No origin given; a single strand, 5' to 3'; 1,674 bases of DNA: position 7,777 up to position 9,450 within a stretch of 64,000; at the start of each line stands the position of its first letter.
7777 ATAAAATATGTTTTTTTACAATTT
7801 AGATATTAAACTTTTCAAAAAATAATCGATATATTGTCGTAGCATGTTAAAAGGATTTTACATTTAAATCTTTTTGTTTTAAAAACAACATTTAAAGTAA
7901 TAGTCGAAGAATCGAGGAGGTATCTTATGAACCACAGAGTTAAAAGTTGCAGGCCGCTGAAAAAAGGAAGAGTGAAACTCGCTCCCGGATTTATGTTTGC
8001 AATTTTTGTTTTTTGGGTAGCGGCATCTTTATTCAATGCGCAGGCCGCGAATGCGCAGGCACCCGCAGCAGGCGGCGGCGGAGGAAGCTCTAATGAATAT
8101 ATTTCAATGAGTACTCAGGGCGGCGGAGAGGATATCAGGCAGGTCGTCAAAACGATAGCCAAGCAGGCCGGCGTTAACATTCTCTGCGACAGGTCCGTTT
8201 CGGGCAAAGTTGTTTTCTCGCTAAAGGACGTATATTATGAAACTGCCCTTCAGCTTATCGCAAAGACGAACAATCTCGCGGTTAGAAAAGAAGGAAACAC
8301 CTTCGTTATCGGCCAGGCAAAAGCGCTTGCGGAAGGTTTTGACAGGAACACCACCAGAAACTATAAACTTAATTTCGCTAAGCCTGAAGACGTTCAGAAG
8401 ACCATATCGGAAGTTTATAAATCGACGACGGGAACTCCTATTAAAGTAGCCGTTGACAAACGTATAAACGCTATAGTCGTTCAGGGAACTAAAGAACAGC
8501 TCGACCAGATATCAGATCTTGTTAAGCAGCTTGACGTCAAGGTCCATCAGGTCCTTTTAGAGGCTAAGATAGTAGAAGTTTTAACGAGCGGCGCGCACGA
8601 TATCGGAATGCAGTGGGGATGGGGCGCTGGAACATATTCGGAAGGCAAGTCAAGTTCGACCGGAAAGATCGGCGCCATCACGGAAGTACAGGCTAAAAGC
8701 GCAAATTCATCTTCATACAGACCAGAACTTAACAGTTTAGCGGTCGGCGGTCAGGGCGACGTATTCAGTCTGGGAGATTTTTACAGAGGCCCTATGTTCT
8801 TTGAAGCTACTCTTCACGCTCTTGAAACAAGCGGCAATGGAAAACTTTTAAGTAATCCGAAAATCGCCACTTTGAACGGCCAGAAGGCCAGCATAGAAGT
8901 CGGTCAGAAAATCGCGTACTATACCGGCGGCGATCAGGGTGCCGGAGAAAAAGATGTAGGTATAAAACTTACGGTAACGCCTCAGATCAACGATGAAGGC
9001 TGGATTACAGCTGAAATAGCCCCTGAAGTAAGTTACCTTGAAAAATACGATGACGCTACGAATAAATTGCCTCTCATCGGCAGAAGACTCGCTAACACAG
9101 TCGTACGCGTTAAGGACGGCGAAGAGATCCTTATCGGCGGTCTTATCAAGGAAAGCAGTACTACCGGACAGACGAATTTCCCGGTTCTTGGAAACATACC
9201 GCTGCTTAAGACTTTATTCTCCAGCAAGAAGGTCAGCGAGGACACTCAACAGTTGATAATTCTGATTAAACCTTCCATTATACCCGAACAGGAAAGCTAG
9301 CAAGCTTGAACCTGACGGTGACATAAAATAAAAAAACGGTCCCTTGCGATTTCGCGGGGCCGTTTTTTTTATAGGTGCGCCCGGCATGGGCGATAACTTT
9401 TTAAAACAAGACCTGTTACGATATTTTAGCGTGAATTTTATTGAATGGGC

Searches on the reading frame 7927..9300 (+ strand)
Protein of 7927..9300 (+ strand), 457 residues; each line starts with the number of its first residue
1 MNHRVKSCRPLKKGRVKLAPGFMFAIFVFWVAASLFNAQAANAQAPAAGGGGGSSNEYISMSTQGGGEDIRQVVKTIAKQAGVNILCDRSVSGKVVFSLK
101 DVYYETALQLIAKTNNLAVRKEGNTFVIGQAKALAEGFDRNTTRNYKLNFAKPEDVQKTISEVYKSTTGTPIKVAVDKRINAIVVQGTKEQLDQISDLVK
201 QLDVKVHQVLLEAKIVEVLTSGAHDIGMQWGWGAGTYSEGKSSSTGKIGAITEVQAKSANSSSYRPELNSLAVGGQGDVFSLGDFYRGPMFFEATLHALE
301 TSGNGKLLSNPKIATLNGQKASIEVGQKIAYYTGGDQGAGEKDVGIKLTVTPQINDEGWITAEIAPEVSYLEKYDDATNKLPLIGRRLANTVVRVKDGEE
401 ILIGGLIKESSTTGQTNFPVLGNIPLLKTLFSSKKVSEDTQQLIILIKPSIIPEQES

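Call 53: search_protein_families(library=pfam, proteins=[window:7927-9300:+], max_evalue=0.00001)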
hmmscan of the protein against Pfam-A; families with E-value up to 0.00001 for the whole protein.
window:7927-9300:+ (457 aa): 2 families
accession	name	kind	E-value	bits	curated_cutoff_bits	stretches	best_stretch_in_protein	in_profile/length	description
PF00263.26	Secretin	-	2e-42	145.1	27.5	1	298-452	1-168/169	Bacterial type II and III secretion system protein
PF03958.22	Secretin_N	-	2.9e-13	50.3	28.2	1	143-207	1-68/69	Bacterial type II/III secretion system short domain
